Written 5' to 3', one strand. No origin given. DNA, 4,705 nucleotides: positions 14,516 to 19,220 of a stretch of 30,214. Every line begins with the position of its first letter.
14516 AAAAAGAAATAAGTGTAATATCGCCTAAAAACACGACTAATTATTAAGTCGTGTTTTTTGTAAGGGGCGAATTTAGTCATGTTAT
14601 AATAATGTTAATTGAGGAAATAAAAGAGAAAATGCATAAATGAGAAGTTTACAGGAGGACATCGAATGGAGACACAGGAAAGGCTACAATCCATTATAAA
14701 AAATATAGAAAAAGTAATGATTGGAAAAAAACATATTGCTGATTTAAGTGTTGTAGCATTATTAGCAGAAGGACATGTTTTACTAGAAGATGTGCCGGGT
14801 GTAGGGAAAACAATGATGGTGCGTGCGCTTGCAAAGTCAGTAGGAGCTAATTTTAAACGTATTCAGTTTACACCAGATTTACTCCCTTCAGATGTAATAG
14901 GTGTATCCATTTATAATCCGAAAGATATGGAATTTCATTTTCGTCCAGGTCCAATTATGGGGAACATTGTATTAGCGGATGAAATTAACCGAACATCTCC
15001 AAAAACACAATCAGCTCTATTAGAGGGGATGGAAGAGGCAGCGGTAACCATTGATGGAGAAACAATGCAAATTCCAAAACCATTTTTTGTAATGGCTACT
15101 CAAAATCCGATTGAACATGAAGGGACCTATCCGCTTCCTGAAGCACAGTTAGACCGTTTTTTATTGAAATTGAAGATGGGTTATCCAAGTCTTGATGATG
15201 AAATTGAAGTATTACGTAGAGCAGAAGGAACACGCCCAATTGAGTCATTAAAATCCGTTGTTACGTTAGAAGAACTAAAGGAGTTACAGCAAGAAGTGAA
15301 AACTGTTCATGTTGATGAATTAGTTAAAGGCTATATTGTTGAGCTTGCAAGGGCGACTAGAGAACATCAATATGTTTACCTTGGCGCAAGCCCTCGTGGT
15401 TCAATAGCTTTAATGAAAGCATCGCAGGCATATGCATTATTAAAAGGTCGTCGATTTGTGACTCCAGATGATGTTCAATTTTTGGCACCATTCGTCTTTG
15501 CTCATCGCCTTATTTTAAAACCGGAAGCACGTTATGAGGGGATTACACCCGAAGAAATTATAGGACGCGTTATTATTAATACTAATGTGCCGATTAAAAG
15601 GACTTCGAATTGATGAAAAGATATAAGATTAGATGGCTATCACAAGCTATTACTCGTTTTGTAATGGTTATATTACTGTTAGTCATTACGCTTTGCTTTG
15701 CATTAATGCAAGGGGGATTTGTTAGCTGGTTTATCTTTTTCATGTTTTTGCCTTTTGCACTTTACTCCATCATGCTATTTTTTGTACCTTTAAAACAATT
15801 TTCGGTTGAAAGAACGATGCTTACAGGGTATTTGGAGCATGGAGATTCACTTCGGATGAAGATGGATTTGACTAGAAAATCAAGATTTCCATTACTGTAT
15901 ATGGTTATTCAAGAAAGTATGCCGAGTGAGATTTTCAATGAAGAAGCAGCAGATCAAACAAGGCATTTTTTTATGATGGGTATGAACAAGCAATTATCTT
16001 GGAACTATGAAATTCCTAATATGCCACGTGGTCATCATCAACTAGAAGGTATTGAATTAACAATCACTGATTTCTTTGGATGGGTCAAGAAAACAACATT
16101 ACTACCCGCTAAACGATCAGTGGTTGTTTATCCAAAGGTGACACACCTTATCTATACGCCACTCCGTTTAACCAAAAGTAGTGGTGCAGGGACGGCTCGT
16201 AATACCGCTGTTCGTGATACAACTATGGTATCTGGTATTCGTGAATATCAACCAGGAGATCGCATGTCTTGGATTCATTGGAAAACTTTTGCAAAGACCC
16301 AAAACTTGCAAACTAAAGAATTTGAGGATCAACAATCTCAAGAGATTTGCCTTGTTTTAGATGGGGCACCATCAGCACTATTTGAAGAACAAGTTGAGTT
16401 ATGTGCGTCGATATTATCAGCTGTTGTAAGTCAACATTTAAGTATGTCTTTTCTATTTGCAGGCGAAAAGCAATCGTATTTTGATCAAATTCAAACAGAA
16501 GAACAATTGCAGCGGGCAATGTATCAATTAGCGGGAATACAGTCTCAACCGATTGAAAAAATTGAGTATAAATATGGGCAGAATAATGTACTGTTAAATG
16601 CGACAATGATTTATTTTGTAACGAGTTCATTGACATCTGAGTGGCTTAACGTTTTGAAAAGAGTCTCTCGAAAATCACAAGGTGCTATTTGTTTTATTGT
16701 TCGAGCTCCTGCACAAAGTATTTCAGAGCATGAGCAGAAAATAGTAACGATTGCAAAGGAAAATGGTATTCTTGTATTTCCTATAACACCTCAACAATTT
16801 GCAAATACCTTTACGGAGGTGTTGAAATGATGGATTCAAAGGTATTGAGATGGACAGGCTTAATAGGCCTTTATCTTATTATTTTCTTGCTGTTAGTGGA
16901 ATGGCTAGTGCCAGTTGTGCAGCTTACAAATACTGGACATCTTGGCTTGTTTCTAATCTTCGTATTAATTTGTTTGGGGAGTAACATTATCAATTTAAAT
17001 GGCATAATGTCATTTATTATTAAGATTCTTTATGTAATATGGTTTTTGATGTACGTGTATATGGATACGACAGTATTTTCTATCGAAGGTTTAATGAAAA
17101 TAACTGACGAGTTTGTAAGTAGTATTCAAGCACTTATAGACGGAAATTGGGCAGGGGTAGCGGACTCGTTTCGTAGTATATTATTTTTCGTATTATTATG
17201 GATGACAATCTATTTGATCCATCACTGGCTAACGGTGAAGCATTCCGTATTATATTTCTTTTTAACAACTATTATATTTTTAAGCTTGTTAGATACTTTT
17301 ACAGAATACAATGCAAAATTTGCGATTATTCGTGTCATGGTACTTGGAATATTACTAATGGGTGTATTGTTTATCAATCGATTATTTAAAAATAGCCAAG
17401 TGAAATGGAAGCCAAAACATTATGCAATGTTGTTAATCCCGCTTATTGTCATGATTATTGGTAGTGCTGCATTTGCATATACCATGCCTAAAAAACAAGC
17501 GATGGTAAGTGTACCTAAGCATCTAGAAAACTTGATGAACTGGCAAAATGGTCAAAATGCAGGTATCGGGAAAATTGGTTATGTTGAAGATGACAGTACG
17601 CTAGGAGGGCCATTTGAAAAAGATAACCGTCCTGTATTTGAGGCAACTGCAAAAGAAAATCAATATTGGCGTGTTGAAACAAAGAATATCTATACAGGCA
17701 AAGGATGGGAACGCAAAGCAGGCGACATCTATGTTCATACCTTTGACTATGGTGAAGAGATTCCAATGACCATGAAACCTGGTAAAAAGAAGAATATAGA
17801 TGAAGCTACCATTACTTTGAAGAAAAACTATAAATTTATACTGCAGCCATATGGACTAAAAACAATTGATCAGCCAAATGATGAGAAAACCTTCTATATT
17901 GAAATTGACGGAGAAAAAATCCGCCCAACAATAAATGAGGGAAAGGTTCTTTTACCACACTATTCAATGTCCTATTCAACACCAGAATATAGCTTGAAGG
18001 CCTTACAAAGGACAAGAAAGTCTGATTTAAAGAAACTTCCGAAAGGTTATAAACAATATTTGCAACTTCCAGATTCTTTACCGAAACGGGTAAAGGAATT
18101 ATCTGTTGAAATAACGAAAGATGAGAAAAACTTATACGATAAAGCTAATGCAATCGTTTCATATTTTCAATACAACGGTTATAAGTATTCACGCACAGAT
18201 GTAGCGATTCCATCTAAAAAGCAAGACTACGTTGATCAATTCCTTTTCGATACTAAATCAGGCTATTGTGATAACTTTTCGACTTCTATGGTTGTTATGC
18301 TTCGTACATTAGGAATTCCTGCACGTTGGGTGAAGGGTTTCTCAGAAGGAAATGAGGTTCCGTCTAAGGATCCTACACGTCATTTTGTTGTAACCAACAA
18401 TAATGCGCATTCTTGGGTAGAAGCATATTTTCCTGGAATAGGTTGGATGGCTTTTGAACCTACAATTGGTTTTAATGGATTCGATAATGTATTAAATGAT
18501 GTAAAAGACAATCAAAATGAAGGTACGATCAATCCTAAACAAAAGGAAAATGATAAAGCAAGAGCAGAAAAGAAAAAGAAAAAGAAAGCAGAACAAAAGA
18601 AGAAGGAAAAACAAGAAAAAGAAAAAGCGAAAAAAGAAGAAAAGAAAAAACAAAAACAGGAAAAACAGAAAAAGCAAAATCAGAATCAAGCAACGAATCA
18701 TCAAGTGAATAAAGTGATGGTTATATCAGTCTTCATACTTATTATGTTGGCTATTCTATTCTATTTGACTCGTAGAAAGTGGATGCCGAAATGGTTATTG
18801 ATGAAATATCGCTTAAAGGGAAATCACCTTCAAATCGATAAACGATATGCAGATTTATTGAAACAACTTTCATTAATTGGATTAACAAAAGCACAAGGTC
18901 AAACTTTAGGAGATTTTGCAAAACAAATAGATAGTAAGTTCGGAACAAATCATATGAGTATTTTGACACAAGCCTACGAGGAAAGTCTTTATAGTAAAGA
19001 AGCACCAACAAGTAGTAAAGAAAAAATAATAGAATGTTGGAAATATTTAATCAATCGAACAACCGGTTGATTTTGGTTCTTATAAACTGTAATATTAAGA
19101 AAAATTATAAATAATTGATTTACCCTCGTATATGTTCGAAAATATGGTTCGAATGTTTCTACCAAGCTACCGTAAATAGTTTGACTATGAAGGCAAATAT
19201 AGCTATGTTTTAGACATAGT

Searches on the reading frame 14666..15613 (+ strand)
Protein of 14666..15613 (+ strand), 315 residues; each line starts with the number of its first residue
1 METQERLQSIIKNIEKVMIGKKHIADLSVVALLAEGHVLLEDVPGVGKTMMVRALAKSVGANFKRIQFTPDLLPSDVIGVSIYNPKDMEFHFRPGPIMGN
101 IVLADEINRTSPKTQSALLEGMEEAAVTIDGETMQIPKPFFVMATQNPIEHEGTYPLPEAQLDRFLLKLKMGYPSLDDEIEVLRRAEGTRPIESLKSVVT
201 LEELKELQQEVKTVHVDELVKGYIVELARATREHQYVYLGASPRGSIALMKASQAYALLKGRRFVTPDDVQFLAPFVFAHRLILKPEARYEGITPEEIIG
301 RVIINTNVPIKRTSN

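Call 56: search_protein_families(library=pfam, proteins=[window:14666-15613:+], max_evalue=0.01)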
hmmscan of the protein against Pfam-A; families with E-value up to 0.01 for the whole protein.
window:14666-15613:+ (315 aa): 10 families
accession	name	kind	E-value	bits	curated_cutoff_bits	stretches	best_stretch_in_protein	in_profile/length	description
PF07726.17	AAA_3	-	1.8e-65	219.1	27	1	37-167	1-131/131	ATPase family associated with various cellular activities (AAA)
PF17863.7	AAA_lid_2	-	2e-26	91.9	22.7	1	229-299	1-71/74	AAA lid domain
PF07728.20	AAA_5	-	1.4e-13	51.5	22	1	37-165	1-139/139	AAA domain (dynein-related subfamily)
PF20030.5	bpMoxR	-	2.8e-13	49.9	27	1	6-208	2-204/205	MoxR domain in the MoxR-vWA-beta-propeller ternary systems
PF00004.35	AAA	-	1.9e-07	32.1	21.2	1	40-148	3-111/131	ATPase family associated with various cellular activities (AAA)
PF05496.18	RuvB_N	-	0.0002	21.6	27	1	36-129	34-115/159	Holliday junction DNA helicase RuvB P-loop domain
PF00493.29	MCM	-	0.00098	18.7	23.3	1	28-149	50-174/224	MCM P-loop domain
PF07724.20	AAA_2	-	0.0028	18.1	27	0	36-145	4-123/166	AAA domain (Cdc48 subfamily)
PF01078.27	Mg_chelatase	-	0.003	17.4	20.3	0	19-56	6-43/207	Magnesium chelatase, subunit ChlI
PF00158.32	Sigma54_activat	-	0.0087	16.2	20.2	0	100-148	95-144/168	Sigma-54 interaction domain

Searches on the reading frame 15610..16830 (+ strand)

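Call 56: search_protein_families(library=pfam, proteins=[window:15610-16830:+], max_evalue=0.01)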
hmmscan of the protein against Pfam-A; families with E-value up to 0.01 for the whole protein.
window:15610-16830:+ (406 aa): 1 family
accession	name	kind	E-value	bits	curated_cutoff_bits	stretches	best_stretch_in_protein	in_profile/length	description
PF01882.25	DUF58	-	1.3e-12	47.8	23.4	1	210-357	2-162/216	Protein of unknown function DUF58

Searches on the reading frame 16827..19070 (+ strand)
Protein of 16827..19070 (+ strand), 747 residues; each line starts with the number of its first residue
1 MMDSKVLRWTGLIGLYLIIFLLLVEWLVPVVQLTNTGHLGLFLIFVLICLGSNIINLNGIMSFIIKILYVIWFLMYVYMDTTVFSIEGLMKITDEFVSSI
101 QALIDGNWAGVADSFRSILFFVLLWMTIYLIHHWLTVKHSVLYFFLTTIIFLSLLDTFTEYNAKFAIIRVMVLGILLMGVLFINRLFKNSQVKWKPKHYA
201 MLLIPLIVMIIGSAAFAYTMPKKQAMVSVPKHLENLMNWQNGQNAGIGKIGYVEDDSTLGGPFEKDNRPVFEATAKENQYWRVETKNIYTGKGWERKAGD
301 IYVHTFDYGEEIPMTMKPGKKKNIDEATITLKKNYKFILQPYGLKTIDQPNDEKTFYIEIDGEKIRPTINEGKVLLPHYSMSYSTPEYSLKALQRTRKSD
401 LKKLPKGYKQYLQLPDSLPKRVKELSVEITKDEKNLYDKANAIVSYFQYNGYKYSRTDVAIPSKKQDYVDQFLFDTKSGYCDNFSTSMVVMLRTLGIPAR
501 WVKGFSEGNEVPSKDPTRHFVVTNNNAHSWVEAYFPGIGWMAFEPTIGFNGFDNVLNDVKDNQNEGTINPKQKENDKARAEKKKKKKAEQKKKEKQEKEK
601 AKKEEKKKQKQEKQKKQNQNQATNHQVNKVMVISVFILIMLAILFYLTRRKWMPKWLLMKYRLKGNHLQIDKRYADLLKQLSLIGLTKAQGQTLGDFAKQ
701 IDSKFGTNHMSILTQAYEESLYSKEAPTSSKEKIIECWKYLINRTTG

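Call 56: search_protein_families(library=pfam, proteins=[window:16827-19070:+], max_evalue=0.01)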
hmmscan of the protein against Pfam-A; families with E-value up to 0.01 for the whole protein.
window:16827-19070:+ (747 aa): 11 families
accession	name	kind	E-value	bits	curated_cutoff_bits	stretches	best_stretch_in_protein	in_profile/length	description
PF01841.26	Transglut_core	-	6.8e-25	87.9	23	1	424-545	2-108/108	Transglutaminase-like superfamily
PF11992.13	TgpA_N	-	5.7e-07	29.3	30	1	39-296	19-252/333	TgpA N-terminal domain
PF12280.13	BSMAP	-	0.00034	21.2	25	1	581-660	124-185/197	Brain specific membrane anchored protein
PF02535.28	Zip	-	0.0017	18.1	35.1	1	530-641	74-183/323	ZIP Zinc transporter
PF13559.11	DUF4129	-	0.0019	18.6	24.8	1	673-729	1-58/69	Domain of unknown function (DUF4129)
PF06217.17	GAGA_bind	-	0.002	18.9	26.6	1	568-625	113-179/284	GAGA binding protein-like family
PF20185.3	DUF6548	-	0.0023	18.2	27.3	1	585-646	102-161/164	Family of unknown function (DUF6548)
PF21312.3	ORC1_wHTH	-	0.0052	17.5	24.3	0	681-744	18-81/114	Origin recognition complex subunit 1 C-terminal winged HTH domain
PF12326.13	EOS1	-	0.0052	17.2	23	1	583-640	102-159/163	N-glycosylation protein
PF14235.11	DUF4337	-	0.0069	17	27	0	571-653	70-142/161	Domain of unknown function (DUF4337)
PF10261.15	FIT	-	0.0082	16.2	21.4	1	583-647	157-221/240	Fat storage-inducing transmembrane protein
